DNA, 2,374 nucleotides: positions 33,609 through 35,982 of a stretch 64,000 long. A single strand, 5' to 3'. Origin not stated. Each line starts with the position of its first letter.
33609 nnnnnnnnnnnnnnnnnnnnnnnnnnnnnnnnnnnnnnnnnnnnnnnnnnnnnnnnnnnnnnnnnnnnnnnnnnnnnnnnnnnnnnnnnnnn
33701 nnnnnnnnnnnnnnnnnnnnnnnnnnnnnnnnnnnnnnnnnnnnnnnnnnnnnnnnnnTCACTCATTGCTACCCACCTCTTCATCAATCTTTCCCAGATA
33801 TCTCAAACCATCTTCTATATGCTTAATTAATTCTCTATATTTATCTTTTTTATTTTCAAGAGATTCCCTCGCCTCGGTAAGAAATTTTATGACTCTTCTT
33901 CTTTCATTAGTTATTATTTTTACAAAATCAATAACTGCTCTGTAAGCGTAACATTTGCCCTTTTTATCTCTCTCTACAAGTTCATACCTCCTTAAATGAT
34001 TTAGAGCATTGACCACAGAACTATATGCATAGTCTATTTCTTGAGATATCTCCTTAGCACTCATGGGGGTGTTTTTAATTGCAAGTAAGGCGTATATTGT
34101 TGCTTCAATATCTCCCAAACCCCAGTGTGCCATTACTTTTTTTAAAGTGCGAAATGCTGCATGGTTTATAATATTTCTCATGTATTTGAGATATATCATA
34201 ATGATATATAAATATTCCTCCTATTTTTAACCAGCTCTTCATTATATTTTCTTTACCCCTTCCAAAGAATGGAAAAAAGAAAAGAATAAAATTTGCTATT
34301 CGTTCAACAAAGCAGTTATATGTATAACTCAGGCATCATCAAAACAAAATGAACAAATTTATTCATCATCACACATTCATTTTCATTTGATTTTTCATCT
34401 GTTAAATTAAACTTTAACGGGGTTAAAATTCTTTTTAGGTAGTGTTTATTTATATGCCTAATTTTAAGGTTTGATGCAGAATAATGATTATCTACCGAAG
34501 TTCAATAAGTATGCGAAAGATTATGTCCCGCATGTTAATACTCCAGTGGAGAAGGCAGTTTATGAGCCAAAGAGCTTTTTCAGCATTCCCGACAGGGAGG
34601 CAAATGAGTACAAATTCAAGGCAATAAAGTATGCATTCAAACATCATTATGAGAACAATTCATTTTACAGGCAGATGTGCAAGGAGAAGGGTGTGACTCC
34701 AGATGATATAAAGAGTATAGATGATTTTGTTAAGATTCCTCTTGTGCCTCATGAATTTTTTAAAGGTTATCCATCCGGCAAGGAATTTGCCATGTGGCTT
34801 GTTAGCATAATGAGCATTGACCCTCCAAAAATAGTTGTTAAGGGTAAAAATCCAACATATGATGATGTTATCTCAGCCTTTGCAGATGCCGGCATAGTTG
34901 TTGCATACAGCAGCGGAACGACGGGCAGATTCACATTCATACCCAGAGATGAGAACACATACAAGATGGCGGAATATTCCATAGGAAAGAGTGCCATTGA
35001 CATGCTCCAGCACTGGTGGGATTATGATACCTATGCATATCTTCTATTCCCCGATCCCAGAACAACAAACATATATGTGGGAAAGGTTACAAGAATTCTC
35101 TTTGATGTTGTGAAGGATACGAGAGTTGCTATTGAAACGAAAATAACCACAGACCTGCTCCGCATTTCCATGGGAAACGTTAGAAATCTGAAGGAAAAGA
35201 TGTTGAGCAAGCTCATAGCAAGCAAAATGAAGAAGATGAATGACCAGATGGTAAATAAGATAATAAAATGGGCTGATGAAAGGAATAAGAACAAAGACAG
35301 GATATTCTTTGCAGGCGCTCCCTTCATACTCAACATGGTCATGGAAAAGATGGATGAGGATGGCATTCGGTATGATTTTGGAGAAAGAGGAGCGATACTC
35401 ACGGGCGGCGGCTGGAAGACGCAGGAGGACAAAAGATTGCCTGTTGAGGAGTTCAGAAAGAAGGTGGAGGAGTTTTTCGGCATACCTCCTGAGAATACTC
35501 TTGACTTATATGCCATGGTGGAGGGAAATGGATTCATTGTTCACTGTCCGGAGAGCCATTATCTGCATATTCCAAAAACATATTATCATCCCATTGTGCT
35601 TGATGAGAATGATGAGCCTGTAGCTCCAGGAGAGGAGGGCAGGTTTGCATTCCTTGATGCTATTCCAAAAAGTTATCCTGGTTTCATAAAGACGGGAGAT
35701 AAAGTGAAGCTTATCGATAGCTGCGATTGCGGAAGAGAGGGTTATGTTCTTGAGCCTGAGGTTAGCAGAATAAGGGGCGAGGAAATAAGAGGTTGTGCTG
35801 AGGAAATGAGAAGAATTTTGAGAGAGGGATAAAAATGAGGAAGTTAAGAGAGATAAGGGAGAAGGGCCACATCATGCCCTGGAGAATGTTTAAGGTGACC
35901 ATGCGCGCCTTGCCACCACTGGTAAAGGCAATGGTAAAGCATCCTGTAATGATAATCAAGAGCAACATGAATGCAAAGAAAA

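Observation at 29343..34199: Regulator-headed cluster of three radical SAM enzymes, one SPASM-type and two B12-binding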

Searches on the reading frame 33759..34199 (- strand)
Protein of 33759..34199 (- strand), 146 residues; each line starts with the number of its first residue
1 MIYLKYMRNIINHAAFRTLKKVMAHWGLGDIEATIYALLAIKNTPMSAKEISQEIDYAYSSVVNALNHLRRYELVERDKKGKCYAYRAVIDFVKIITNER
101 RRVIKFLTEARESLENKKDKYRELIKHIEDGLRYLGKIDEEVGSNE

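Call 3: search_protein_families(library=pfam, proteins=[window:33759-34199:-], max_evalue=0.01)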
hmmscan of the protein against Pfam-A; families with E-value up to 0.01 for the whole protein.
window:33759-34199:- (146 aa): 11 families
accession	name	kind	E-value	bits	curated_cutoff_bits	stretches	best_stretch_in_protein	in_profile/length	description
PF01978.25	TrmB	-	8.6e-10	38.8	25.6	1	25-89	3-65/68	Sugar-specific transcriptional regulator TrmB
PF03965.22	Penicillinase_R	-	1.4e-06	29.1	22.6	1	28-107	1-83/115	Penicillinase repressor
PF21476.4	PF0610-like_N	-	1.6e-05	25.4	33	1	35-71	6-40/50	PF0610-like, N-terminal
PF25212.1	HVO_A0114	-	5e-05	23.5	27.6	1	42-82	33-73/84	HVO_A0114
PF13463.12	HTH_27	-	5.1e-05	23.9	22.2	1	38-81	9-54/68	Winged helix DNA-binding domain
PF24270.1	HTH_Cmi2_C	-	0.00016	22.4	27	1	37-80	80-123/125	Cmi2, C-terminal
PF12802.13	MarR_2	-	0.00029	21.4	27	1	35-77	8-52/61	MarR family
PF14394.12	DUF4423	-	0.00029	21.1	30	1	34-123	25-116/165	Domain of unknown function (DUF4423)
PF09339.16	HTH_IclR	-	0.00053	20.1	22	1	38-78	11-51/52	IclR helix-turn-helix domain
PF01325.25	Fe_dep_repress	-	0.00056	20.5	26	1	34-80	12-57/60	Iron dependent repressor, N-terminal DNA binding domain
PF06755.17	CbtA_toxin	-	0.0071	16.8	25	1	39-104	36-101/112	CbtA_toxin of type IV toxin-antitoxin system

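Call 4: search_protein_families(library=ncbifam, proteins=[window:33759-34199:-], max_evalue=0.01)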
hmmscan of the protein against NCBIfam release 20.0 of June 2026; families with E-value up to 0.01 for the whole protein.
window:33759-34199:- (146 aa): 5 families
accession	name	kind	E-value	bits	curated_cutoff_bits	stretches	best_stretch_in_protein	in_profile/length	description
NF040939.2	trans_reg_lrs14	equivalog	7.1e-07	29.2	90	1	20-81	11-72/103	Lrs14 family HTH-type transcriptional regulator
NF033789.1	repress_SdpR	subfamily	9e-07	28.7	100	1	38-87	14-63/79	autorepressor SdpR family transcription factor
NF053606.1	Sta1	subfamily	6.3e-06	26.2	80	1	24-82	14-71/100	Sta1 family transcriptional regulator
NF033788.1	HTH_metalloreg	subfamily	7.1e-06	25.7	55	1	36-91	17-71/77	metalloregulator ArsR/SmtB family transcription factor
TIGR01884.1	cas_HTH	subfamily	0.0058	16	60.2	0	18-85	130-197/202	CRISPR-associated CARF protein Csa3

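Call 51: find_related_loci(query=A2, collection=metagenome_contigs, flank=6000)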
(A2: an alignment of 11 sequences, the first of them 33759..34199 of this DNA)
Query A2 (146 aa) in metagenome_contigs; peptide patterns used: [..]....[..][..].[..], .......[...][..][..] (x = any residue, [..] = any of these).
62 stretches matched a pattern; 10 encode a relative of the query (tblastn E <= 1e-3); 10 distinct loci.
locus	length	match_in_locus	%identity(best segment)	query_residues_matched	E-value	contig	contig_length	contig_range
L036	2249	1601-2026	65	1-142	4e-64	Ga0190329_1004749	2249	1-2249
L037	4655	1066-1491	65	1-142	3e-63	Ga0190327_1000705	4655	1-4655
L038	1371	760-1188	58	1-143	3e-54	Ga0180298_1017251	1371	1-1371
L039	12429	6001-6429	51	1-143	3e-49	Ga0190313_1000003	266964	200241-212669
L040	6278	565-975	55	7-143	3e-48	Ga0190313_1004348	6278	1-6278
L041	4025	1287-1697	55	7-143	3e-48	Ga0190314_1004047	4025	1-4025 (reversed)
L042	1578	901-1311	53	7-143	8e-48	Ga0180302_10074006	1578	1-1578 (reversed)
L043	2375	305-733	45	1-139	3e-35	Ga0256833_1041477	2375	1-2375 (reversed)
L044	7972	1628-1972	40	9-123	6e-26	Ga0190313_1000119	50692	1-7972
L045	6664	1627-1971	38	9-123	3e-25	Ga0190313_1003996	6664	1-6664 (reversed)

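Call 58: find_homologous_proteins(query=A2, max_evalue=0.00001)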
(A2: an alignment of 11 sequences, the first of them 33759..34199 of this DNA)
Query A2 (11 sequences) (146 aa, profile of the alignment): 37 proteins with E <= 0.00001 among 2600 candidates.
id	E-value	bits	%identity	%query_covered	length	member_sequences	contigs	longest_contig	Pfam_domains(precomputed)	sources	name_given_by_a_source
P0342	9.9e-62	225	57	86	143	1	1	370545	PF01978.26,PF03965.23,PF09339.17,PF12802.14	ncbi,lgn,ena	-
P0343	1.7e-61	224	55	92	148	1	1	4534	PF25212.3,PF01978.26,PF16007.12,PF03965.23,PF12802.14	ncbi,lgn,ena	-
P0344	1.5e-60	221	99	100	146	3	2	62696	PF21476.5,PF01978.26,PF03965.23,PF12802.14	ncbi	-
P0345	1.6e-60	221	55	97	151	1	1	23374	PF25212.3,PF01978.26,PF03965.23,PF09339.17,PF12802.14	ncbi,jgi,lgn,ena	-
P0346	1.3e-59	218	55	95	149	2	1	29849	PF25212.3,PF01978.26,PF03965.23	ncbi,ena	-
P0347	1.1e-58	215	69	98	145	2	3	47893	PF25212.3,PF01978.26,PF03965.23,PF12802.14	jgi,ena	-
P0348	1.8e-58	215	67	93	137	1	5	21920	PF25212.3,PF01978.26,PF03965.23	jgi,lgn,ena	-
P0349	2.8e-58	214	65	98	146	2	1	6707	PF01978.26,PF03965.23,PF12802.14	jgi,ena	-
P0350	1.7e-57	211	51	93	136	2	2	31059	PF25212.3,PF01978.26,PF12802.14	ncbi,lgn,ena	-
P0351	1.9e-57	211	51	94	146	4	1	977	PF25212.3,PF01978.26,PF03965.23,PF09339.17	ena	-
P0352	2.5e-57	211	65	98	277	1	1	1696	PF01978.26,PF12802.14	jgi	-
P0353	4.3e-56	207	46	94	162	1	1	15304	PF12840.14,PF25212.3,PF01978.26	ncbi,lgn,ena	-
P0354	5.3e-56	207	60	89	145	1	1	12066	PF13463.13,PF01978.26,PF03965.23,PF12802.14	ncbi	-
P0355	1.6e-55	205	56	93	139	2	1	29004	PF01978.26,PF03965.23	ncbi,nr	ncbi:MAG: TrmB family transcriptional regulator [Euryarchaeota archaeon]|nr:TrmB family transcriptio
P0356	1.8e-55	205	51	93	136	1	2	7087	PF25212.3,PF01978.26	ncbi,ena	-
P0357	9.8e-55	202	48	94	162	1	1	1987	PF25212.3,PF01978.26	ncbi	-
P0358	3.5e-54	201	47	94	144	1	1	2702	PF25212.3,PF01978.26,PF03965.23,PF12802.14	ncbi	-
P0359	7.5e-54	200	58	93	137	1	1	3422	PF01978.26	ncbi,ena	-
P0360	9.1e-54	199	67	90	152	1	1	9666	PF01978.26,PF03965.23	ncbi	-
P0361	5.0e-52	194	46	85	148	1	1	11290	PF01978.26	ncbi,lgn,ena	-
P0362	7.4e-50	187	40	79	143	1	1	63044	PF01978.26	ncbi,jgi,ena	-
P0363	7.9e-50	187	48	85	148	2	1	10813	PF01978.26,PF03965.23,PF09339.17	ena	-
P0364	8.6e-49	183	48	86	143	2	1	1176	PF01978.26,PF03965.23,PF12802.14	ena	-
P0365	8.8e-49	183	45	97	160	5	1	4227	PF25212.3,PF13463.13,PF01978.26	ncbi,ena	-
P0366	4.1e-48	181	38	79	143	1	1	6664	PF01978.26,PF13545.13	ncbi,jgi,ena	-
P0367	4.8e-48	181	48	91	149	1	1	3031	PF25212.3,PF01978.26,PF03965.23,PF09339.17,PF12802.14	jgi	jgi:DNA-binding transcriptional regulator GbsR (MarR family)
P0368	4.2e-47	178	45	87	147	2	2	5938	PF01978.26,PF03965.23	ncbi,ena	-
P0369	7.1e-47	177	48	86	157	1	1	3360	PF01978.26,PF03965.23,PF12802.14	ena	-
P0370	5.1e-45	171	48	84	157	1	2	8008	PF01978.26,PF03965.23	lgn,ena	-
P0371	3.9e-43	165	35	88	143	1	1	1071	PF01978.26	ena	-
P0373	9.5e-42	160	36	82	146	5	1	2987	PF01978.26,PF03965.23,PF12802.14,PF13545.13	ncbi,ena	-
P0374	2.1e-41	159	40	76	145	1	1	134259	-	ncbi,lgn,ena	-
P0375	6.1e-39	151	35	77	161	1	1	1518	PF01978.26,PF12802.14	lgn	-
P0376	7.7e-37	144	38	77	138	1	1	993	PF01978.26,PF12802.14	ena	-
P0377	8.5e-36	141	37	76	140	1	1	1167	PF01978.26,PF12802.14,PF13545.13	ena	-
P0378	2.8e-34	136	39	65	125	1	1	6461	-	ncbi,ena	-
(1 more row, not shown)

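Call 59: find_encoding_contigs(protein=P0374, flank=6000, max_places=1)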
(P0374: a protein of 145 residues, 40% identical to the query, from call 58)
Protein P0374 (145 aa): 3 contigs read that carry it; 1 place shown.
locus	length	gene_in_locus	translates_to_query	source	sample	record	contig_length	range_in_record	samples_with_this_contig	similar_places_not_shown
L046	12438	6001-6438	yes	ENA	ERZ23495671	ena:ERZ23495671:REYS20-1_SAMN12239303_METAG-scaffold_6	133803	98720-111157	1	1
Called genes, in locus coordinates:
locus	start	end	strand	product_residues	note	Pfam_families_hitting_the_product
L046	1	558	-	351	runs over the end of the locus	PF01979:Amidohydro_1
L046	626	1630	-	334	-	PF00152:tRNA-synt_2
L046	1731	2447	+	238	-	PF01978:TrmB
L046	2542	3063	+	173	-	PF09536:DUF2378 (weak)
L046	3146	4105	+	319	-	PF21347:DUF3108_like (faint)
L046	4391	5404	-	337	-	PF13593:SBF_like, PF01758:SBF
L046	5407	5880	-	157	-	PF00582:Usp, PF23256:CHX17_2nd (weak)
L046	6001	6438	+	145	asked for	-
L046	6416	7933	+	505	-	PF04055:Radical_SAM, PF13353:Fer4_12, PF13186:SPASM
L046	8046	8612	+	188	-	-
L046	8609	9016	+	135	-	PF02579:Nitro_FeMo-Co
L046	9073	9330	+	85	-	-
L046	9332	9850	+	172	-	PF12840:HTH_20 (faint), PF13412:HTH_24 (faint), PF25213:HVO_A0261_N (faint), PF12802:MarR_2 (faint), PF24266:HTH_HVO_0163_N, PF03428:RP-C (faint), PF01022:HTH_5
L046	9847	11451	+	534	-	PF04055:Radical_SAM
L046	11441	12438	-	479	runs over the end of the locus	PF01554:MatE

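Call 60: find_encoding_contigs(protein=P0378, flank=6000, max_places=1)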
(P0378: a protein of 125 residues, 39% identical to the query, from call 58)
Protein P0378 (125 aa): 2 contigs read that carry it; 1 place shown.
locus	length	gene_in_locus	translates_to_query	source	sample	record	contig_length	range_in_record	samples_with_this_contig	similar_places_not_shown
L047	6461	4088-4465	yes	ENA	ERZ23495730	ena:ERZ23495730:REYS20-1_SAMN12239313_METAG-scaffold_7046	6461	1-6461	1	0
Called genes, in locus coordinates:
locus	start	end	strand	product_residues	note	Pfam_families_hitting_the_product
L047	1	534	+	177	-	?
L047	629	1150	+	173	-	PF09536:DUF2378 (weak)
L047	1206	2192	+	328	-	PF21347:DUF3108_like (faint)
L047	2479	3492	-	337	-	PF13593:SBF_like, PF01758:SBF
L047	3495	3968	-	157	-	PF00582:Usp, PF23256:CHX17_2nd (weak)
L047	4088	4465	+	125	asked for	-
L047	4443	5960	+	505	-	PF04055:Radical_SAM, PF13353:Fer4_12, PF13186:SPASM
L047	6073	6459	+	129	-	?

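Call 61: find_encoding_contigs(protein=P0344, flank=10000, max_places=2)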
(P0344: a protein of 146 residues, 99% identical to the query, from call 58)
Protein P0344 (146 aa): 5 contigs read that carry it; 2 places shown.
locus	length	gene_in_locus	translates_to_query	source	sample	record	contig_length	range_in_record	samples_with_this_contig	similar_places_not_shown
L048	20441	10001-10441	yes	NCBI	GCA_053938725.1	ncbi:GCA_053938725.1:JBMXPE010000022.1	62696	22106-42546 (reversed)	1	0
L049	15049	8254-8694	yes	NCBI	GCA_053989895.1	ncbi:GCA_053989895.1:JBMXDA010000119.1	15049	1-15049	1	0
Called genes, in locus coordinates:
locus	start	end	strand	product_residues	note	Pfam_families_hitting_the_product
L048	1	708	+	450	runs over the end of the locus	-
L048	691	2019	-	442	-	PF00206:Lyase_1, PF08328:ASL_C (weak), PF10397:ADSL_C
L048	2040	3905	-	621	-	PF00270:DEAD (weak), PF04851:ResIII, PF06733:DEAD_2, PF06777:HBB, PF13307:Helicase_C_2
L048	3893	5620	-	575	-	PF00009:GTP_EFTU, PF01926:MMR_HSR1 (weak), PF03144:GTP_EFTU_D2, PF11987:IF-2, PF14578:GTP_EFTU_D4, PF03144:GTP_EFTU_D2 (weak)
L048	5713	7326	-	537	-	PF13088:BNR_2 (weak)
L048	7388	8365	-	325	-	PF01841:Transglut_core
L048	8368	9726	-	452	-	PF04443:LuxE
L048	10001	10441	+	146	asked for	PF01978:TrmB, PF03965:Penicillinase_R (weak), PF12802:MarR_2 (weak), PF21476:PF0610-like_N (faint)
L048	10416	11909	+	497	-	PF04055:Radical_SAM, PF13353:Fer4_12, PF13186:SPASM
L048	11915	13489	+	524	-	PF04055:Radical_SAM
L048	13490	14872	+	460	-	PF02310:B12-binding, PF04055:Radical_SAM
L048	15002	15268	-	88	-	-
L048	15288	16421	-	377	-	PF13477:Glyco_trans_4_2, PF20706:GT4-conflict, PF13439:Glyco_transf_4, PF13579:Glyco_trans_4_4, PF00534:Glycos_transf_1, PF13692:Glyco_trans_1_4, PF13524:Glyco_trans_1_2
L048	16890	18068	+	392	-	PF13662:Toprim_4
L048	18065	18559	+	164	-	PF02572:CobA_CobO_BtuR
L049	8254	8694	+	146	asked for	PF01978:TrmB, PF03965:Penicillinase_R (weak), PF12802:MarR_2 (weak), PF21476:PF0610-like_N (faint)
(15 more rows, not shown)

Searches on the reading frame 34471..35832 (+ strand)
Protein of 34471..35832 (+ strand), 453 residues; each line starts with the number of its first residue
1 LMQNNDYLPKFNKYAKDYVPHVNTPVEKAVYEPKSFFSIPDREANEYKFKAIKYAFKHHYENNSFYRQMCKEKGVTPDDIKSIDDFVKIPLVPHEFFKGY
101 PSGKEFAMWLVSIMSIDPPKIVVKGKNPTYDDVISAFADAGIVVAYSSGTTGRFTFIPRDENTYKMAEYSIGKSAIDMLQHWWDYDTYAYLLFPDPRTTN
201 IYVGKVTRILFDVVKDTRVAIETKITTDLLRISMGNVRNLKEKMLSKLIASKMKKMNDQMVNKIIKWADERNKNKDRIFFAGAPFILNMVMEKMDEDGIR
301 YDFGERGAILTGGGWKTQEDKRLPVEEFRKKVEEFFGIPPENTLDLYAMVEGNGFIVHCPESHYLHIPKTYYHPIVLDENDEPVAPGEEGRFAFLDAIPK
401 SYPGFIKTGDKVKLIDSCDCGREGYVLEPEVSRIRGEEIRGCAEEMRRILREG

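Call 3: search_protein_families(library=pfam, proteins=[window:34471-35832:+], max_evalue=0.01)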
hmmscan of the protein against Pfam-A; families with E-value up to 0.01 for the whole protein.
window:34471-35832:+ (453 aa): 1 family
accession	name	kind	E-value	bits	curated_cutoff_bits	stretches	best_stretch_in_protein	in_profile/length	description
PF04443.18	LuxE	-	5.8e-27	95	24.9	2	258-448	191-388/391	Acyl-protein synthetase, LuxE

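Call 4: search_protein_families(library=ncbifam, proteins=[window:34471-35832:+], max_evalue=0.01)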
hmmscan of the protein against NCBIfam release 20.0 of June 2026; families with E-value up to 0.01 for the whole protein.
window:34471-35832:+ (453 aa): 6 families
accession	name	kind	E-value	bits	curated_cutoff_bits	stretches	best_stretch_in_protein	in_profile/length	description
NF052244.1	LCFA_lig_LuxE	equivalog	1.8e-27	96.3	550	2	265-449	181-365/367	long-chain-fatty-acid--protein ligase LuxE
NF041878.1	paak_haloarch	equivalog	2.1e-14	52.9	700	2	46-103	15-73/427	phenylacetate--CoA ligase PaaK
NF053551.1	FlxY_rubin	equivalog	1.4e-10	40.5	520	2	285-433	178-322/424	flexirubin biosynthesis putative acyl-CoA ligase FlxY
TIGR02155.1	PA_CoA_ligase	equivalog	1.5e-10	40.2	646.3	1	43-94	7-58/422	phenylacetate--CoA ligase PaaK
TIGR03335.1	F390_ftsA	equivalog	3.5e-08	32.6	458.7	1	51-97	21-67/445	coenzyme F390 synthetase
NF045666.1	DVU1553_fam_AMP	equivalog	2.9e-07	29.9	300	1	42-96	21-73/331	DVU_1553 family AMP-dependent CoA ligase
